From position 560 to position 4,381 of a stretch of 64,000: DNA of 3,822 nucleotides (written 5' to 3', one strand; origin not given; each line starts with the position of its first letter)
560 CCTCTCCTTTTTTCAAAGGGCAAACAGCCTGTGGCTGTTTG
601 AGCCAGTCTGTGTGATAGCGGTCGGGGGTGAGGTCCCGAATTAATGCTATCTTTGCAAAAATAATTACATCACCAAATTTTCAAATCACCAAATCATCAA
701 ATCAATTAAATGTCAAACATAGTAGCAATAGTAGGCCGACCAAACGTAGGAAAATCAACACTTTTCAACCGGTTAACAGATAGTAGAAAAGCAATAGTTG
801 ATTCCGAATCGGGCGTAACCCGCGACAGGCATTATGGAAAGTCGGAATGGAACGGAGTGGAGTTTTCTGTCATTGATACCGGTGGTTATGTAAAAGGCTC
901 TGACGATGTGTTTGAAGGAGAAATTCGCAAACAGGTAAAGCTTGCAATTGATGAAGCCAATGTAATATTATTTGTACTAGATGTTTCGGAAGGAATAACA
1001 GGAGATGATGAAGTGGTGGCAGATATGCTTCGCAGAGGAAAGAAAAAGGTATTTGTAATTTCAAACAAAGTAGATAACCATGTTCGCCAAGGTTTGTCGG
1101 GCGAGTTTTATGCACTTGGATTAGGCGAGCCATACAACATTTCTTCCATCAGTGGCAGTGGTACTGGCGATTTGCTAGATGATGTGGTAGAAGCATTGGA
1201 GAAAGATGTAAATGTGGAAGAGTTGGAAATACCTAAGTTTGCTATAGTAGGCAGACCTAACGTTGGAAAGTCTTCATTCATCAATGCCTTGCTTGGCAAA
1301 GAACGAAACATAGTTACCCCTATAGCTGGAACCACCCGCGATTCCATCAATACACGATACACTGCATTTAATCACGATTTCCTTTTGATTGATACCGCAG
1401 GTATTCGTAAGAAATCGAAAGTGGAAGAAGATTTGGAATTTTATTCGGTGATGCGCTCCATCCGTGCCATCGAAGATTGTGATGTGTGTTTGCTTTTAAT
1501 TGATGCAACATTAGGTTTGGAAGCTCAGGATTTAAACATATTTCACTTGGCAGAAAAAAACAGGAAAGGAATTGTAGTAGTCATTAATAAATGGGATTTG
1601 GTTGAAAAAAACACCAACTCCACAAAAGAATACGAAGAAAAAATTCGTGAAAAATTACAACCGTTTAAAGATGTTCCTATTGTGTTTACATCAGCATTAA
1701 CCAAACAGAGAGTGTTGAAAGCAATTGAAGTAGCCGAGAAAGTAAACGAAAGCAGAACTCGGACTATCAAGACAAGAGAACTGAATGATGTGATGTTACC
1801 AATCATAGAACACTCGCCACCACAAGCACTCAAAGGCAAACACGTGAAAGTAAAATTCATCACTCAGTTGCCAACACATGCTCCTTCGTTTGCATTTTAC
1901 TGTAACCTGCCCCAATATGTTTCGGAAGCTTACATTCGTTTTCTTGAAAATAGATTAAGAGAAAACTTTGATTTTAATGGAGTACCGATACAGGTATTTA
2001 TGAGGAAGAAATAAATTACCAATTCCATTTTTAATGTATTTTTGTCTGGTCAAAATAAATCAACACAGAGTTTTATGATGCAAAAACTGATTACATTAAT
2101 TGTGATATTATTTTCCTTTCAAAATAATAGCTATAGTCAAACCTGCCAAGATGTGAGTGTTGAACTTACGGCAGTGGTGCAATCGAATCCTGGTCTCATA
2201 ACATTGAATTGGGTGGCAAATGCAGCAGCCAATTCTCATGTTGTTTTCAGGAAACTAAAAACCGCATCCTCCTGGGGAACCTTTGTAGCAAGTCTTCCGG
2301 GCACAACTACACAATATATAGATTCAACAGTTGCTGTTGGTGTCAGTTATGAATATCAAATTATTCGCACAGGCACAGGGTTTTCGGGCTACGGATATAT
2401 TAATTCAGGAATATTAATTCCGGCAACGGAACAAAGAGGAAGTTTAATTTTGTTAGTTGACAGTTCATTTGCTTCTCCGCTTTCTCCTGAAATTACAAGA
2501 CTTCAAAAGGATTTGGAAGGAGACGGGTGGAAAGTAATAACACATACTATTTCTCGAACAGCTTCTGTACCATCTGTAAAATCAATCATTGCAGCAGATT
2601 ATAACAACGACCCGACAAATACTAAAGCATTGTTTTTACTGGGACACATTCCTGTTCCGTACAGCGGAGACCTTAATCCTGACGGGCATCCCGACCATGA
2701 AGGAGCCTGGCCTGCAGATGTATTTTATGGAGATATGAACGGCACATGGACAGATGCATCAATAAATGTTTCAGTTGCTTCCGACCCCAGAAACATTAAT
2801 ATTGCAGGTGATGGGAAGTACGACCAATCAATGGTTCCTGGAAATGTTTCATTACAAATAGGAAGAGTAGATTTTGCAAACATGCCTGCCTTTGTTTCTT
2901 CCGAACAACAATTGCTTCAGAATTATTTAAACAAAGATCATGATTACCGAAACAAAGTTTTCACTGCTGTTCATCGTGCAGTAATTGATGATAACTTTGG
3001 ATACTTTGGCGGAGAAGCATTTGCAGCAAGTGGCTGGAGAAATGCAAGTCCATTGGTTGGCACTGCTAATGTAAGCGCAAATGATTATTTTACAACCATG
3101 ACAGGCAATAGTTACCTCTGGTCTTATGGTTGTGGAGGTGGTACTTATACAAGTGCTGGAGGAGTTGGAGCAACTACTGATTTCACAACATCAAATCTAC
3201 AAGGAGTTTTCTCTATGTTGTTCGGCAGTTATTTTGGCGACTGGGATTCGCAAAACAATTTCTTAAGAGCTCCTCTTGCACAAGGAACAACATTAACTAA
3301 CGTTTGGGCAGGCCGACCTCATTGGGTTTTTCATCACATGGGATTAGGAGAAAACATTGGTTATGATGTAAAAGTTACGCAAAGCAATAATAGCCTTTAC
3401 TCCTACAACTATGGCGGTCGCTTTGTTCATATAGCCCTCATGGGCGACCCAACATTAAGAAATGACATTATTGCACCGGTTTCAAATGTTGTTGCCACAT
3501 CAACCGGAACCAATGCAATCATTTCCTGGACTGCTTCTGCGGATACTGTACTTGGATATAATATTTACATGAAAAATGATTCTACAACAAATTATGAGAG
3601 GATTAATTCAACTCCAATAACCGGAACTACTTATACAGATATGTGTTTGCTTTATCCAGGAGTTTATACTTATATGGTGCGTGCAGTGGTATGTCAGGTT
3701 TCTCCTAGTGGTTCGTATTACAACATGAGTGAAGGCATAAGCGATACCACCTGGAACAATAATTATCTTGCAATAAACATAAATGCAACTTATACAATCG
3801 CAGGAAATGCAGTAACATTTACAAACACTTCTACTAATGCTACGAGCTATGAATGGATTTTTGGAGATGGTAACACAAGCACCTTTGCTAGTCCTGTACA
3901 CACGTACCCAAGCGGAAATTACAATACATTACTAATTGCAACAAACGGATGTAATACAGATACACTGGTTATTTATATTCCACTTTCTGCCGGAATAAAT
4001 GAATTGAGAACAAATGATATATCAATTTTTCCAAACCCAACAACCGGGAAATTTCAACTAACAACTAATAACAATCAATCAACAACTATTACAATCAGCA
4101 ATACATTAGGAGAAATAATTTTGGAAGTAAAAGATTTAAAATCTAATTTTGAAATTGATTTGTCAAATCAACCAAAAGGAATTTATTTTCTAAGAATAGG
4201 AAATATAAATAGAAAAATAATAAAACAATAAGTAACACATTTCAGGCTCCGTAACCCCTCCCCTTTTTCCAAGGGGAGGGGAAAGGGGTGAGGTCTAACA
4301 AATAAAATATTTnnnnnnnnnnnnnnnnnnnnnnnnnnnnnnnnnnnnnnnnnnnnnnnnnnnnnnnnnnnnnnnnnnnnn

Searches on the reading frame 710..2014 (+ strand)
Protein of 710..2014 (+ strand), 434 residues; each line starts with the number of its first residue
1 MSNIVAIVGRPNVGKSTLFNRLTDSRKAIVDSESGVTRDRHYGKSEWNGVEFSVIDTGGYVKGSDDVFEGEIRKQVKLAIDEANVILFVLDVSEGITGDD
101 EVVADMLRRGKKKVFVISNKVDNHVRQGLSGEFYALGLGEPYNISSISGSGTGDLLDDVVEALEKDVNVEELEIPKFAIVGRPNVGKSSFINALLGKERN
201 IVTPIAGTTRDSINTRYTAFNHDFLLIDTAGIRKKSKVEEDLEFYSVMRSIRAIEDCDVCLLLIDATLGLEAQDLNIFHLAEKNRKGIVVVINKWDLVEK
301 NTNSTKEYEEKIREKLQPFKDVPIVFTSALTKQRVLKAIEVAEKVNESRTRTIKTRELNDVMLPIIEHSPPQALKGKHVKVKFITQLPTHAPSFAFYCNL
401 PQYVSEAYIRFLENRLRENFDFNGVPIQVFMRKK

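Call 46: search_protein_families(library=pfam, proteins=[window:710-2014:+], max_evalue=0.00001)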
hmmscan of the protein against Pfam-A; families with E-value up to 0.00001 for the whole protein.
window:710-2014:+ (434 aa): 10 families
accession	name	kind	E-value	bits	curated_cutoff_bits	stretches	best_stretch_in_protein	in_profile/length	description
PF01926.29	MMR_HSR1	-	1.2e-56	190.1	21.9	2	5-120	2-113/113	50S ribosome-binding GTPase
PF14714.11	KH_dom-like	-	5.1e-27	94.4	27.3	1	353-432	2-81/81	KH-domain-like of EngA bacterial GTPase enzymes, C-terminal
PF02421.24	FeoB_N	-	8e-27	94.1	27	2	176-335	2-149/156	Ferrous iron transport protein B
PF00009.33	GTP_EFTU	-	1e-24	87.6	26.5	2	207-342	54-182/188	Elongation factor Tu GTP binding domain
PF04548.22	AIG1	-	5.7e-14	52.4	27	1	6-108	4-108/212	AIG1 family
PF00350.29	Dynamin_N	-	7.6e-13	49.3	27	0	178-208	2-32/168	Dynamin family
PF03193.22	RsgA_GTPase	-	2.2e-11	44.3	30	0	177-234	109-170/174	RsgA GTPase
PF08477.19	Roc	-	5.6e-07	30.3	27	0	5-122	2-119/119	Ras of Complex, Roc, domain of DAPkinase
PF09439.16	SRPRB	-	3.2e-06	27.1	25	0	3-91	4-81/178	Signal recognition particle receptor beta subunit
PF00071.28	Ras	-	3.9e-06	27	21.6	0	176-340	1-154/162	Ras family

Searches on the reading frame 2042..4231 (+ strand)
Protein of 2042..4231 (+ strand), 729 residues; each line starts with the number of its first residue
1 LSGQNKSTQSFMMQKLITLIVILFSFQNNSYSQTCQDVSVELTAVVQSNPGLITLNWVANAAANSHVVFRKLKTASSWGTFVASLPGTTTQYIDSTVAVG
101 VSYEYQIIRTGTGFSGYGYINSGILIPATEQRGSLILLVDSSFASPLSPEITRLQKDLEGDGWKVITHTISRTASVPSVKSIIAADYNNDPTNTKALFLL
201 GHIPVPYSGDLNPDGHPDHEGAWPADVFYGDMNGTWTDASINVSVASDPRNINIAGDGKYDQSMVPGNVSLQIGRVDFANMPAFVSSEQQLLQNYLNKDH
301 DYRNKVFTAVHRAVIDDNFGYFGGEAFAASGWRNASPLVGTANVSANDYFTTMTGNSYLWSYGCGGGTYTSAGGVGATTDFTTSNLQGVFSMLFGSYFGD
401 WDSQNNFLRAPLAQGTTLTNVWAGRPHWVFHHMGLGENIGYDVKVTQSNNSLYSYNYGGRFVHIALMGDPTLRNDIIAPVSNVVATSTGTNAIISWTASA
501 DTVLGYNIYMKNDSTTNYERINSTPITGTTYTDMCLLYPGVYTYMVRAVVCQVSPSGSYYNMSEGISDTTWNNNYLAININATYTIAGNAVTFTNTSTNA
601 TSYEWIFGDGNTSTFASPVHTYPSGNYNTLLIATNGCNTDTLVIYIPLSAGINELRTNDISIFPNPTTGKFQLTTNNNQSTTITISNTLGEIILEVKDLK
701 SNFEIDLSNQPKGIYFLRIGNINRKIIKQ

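Call 46: search_protein_families(library=pfam, proteins=[window:2042-4231:+], max_evalue=0.00001)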
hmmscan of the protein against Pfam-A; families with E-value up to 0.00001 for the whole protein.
window:2042-4231:+ (729 aa): 2 families
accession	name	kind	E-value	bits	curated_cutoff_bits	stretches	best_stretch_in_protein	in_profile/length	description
PF18962.6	Por_Secre_tail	-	1.6e-12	48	27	1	662-727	1-70/75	Secretion system C-terminal sorting domain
PF18911.6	PKD_4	-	6.5e-09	36.2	27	1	591-641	24-76/85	PKD domain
